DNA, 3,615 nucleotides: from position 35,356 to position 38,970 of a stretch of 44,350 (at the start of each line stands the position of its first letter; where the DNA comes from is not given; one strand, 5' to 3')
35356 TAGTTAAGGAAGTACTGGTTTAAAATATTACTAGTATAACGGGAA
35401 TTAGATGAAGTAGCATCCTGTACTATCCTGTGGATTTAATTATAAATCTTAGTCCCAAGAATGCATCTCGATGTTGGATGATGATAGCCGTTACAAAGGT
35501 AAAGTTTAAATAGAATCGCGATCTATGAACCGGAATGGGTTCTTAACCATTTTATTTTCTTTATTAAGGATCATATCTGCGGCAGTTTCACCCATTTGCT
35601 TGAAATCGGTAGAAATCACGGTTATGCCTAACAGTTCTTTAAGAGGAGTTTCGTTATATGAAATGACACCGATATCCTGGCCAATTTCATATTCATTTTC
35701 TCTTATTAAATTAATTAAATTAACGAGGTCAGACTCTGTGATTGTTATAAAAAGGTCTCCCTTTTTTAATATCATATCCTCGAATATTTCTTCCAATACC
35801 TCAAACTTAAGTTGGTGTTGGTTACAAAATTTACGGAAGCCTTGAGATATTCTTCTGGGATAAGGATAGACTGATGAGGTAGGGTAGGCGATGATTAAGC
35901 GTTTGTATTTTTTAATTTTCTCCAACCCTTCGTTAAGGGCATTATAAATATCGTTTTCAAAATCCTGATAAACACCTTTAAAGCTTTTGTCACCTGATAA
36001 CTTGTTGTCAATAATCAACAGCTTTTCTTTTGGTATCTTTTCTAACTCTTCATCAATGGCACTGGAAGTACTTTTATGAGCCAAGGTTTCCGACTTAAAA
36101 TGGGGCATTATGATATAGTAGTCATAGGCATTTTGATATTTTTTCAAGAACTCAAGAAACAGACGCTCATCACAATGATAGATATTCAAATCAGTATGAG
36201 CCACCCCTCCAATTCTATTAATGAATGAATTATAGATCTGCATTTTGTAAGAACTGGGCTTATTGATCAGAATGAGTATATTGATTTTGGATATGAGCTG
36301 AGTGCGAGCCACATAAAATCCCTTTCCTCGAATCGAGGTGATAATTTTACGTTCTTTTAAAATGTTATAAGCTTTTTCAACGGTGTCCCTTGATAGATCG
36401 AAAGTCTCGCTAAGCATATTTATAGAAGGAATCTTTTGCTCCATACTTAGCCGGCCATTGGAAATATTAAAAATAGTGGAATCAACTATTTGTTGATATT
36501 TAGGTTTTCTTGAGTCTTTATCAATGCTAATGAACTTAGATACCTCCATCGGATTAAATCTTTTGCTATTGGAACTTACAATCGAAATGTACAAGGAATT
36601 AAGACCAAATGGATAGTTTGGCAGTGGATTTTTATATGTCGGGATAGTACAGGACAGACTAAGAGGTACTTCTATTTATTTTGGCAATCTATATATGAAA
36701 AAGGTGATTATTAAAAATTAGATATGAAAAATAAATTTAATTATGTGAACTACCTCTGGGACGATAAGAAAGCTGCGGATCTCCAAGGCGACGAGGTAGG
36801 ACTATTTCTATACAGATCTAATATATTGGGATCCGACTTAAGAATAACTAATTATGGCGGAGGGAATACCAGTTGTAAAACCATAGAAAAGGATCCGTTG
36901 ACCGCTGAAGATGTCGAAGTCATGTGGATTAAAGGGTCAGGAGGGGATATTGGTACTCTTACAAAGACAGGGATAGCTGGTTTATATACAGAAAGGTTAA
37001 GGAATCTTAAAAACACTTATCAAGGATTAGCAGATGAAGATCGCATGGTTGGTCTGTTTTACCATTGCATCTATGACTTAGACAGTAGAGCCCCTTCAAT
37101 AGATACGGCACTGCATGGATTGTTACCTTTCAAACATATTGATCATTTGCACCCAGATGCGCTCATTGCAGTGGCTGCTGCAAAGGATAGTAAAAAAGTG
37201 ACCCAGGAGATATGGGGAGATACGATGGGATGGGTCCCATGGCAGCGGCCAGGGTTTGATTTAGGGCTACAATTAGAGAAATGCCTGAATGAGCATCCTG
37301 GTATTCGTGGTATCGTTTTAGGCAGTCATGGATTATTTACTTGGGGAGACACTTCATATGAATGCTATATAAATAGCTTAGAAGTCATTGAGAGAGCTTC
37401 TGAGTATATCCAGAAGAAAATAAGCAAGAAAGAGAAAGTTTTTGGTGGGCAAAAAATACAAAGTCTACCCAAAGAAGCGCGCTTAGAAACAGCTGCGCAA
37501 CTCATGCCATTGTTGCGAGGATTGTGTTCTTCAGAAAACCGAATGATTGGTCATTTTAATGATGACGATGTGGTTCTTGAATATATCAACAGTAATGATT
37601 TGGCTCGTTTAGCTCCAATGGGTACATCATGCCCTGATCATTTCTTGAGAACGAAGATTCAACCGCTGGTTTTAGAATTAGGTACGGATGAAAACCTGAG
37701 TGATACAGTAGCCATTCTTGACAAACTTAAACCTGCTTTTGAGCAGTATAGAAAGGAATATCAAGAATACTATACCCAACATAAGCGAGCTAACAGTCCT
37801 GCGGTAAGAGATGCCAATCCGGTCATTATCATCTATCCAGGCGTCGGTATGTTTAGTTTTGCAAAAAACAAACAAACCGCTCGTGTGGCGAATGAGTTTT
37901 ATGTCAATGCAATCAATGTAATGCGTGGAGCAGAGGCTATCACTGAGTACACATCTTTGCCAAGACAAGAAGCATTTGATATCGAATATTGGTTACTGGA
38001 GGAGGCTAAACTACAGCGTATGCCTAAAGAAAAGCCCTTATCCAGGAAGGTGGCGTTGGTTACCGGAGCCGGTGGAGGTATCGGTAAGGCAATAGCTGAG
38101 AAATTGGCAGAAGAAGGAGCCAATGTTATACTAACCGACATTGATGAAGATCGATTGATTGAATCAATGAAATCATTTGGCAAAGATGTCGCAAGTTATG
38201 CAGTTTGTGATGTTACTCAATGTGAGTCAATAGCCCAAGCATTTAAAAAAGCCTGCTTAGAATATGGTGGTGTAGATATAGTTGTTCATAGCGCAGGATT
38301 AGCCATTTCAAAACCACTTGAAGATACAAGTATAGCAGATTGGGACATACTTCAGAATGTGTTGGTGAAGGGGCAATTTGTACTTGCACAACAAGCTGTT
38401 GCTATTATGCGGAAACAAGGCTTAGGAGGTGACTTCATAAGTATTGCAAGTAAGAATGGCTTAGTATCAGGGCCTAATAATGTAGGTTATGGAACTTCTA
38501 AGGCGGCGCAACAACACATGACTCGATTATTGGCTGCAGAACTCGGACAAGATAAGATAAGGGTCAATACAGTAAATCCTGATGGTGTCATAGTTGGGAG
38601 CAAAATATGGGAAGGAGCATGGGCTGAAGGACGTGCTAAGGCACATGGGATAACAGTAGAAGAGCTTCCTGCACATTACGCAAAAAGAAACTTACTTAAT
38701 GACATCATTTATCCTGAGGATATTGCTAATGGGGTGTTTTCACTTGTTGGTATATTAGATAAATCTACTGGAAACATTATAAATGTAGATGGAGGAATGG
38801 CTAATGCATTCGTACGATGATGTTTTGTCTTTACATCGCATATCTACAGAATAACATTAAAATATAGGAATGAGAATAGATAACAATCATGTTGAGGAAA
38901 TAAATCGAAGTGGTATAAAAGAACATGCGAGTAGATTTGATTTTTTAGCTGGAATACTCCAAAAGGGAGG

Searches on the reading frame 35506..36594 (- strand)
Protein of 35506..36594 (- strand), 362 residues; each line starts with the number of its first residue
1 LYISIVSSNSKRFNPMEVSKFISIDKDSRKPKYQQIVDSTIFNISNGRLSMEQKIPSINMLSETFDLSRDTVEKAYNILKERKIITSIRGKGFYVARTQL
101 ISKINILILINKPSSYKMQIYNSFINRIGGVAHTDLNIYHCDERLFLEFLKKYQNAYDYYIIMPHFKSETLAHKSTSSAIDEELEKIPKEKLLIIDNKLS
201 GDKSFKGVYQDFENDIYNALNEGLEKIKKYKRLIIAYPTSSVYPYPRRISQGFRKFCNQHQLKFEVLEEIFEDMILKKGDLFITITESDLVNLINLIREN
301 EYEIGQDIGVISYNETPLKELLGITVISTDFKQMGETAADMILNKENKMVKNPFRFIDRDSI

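Call 5: search_protein_families(library=pfam, proteins=[window:35506-36594:-], max_evalue=0.01)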
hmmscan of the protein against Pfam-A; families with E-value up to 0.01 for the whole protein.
window:35506-36594:- (362 aa): 4 families
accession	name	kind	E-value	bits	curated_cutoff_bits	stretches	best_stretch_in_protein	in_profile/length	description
PF00392.27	GntR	-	5.1e-13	48.9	27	1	32-95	1-64/64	Bacterial regulatory proteins, gntR family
PF13377.12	Peripla_BP_3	-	9.2e-09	36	26.5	1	230-344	9-143/167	Periplasmic binding protein-like domain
PF14502.12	HTH_41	-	8.6e-05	22.3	25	1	53-86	4-37/48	Helix-turn-helix domain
PF02082.26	Rrf2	-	0.0027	18.3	30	1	53-97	21-67/132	Iron-dependent Transcriptional regulator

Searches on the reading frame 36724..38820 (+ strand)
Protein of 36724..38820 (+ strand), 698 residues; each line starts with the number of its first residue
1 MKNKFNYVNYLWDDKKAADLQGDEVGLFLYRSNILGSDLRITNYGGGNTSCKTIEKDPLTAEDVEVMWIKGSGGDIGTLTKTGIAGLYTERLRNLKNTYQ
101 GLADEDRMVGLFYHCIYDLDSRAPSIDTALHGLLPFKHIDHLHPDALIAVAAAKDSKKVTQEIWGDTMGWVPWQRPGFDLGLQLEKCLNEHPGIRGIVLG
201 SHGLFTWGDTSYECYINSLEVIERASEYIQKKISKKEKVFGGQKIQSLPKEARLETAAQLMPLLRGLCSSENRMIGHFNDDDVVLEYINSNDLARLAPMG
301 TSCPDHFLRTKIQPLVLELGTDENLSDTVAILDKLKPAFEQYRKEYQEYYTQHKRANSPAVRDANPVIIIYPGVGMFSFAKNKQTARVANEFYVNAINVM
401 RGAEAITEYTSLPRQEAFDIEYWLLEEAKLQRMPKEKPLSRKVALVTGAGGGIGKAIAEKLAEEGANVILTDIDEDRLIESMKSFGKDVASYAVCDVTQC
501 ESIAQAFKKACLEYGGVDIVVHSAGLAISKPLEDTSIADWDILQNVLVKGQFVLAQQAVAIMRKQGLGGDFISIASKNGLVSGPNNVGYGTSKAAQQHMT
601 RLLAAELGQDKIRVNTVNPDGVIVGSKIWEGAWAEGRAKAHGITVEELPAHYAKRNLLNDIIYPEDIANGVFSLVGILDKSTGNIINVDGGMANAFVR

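Call 5: search_protein_families(library=pfam, proteins=[window:36724-38820:+], max_evalue=0.01)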
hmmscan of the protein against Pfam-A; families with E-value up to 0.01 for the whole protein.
window:36724-38820:+ (698 aa): 14 families
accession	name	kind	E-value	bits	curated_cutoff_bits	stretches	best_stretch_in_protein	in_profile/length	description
PF13561.12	adh_short_C2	-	1.4e-44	152.9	27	1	448-692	1-235/236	Enoyl-(Acyl carrier protein) reductase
PF00106.31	adh_short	-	5e-43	147.3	26.6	1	442-622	1-182/195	short chain dehydrogenase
PF00596.27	Aldolase_II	-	1.3e-14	55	22.2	1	39-225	13-179/183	Class II Aldolase and Adducin N-terminal domain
PF08659.16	KR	-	2.2e-11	44.4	22.6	1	444-596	3-156/180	KR domain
PF01370.27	Epimerase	-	1e-05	25.5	20.9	1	444-536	1-83/240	NAD dependent epimerase/dehydratase family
PF02719.21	Polysacc_synt_2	-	2.6e-05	24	20.2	1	445-528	2-89/293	Polysaccharide biosynthesis protein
PF01073.25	3Beta_HSD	-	0.00015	21.4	22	1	445-528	1-78/280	3-beta hydroxysteroid dehydrogenase/isomerase family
PF00670.27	AdoHcyase_NAD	-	0.00064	20.3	27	0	439-475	21-56/162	S-adenosyl-L-homocysteine hydrolase, NAD binding domain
PF13460.12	NAD_binding_10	-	0.002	18.4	27.2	1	448-566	1-89/184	NAD(P)H-binding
PF02737.24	3HCDH_N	-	0.0021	18.5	22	1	446-495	4-52/180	3-hydroxyacyl-CoA dehydrogenase, NAD binding domain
PF03807.23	F420_oxidored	-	0.0049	17.9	21.6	0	443-500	2-60/94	NADP oxidoreductase coenzyme F420-dependent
PF03435.24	Sacchrp_dh_NADP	-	0.0068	17.2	25.1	0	445-522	2-74/129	Saccharopine dehydrogenase NADP binding domain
PF02254.24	TrkA_N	-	0.0082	16.9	23.8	0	450-502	6-54/116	TrkA-N domain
PF05368.20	NmrA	-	0.0098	15.9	27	0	442-510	3-70/298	NmrA-like family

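Call 12: search_protein_families(library=ncbifam, proteins=[window:36724-38820:+], max_evalue=0.01)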
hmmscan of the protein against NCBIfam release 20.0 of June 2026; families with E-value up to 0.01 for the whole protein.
window:36724-38820:+ (698 aa): 241 families (the best 25 are shown)
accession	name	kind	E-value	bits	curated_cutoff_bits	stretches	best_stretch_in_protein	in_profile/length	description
NF006191.0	PRK08324.1-5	equivalog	0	1340.5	1240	1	3-698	6-706/706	bifunctional aldolase/short-chain dehydrogenase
NF006189.0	PRK08324.1-3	equivalog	2e-296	985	634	1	2-698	4-701/701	bifunctional rhamnulose-1-phosphate aldolase/short-chain dehydrogenase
TIGR02632.1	RhaD_aldol-ADH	equivalog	2.9e-285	948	567.75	1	28-698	4-676/676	bifunctional rhamnulose-1-phosphate aldolase/short-chain dehydrogenase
NF006188.0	PRK08324.1-1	equivalog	6e-252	837.8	1152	1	26-698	8-679/679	bifunctional aldolase/short-chain dehydrogenase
NF006190.0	PRK08324.1-4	equivalog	2.6e-214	713.3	1014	1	8-698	2-689/689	bifunctional aldolase/short-chain dehydrogenase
NF006195.0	PRK08324.2-3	equivalog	5.4e-153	510.7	931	1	9-698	11-678/678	bifunctional aldolase/short-chain dehydrogenase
NF006192.0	PRK08324.1-6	equivalog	1.8e-142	476.2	639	1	22-698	23-685/685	bifunctional aldolase/short-chain dehydrogenase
NF006194.0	PRK08324.2-2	equivalog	2.4e-129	433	686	1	18-698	17-703/703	bifunctional aldolase/short-chain dehydrogenase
NF006196.0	PRK08324.2-4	equivalog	3.4e-125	418.9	831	1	10-692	3-653/657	bifunctional aldolase/short-chain dehydrogenase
NF006193.0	PRK08324.2-1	subfamily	2.7e-115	386.1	1213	1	15-697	17-704/705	bifunctional aldolase/short-chain dehydrogenase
NF006197.0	PRK08324.2-5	equivalog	9.6e-55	186.1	627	1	10-473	3-453/583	bifunctional aldolase/short-chain dehydrogenase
NF005559.1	PRK07231.1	subfamily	1.9e-46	158.6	215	1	439-693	2-248/249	glucose 1-dehydrogenase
NF005309.0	PRK06841.1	subfamily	9.3e-43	146.6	286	1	435-691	9-251/255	GolD/DthD family dehydrogenase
NF004791.0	PRK06138.1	equivalog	2.1e-41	141.9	312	1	439-693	3-250/252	SDR family oxidoreductase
NF009466.0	PRK12826.1-2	subfamily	1e-39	136.5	222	1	441-693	3-245/248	3-oxoacyl-ACP reductase FabG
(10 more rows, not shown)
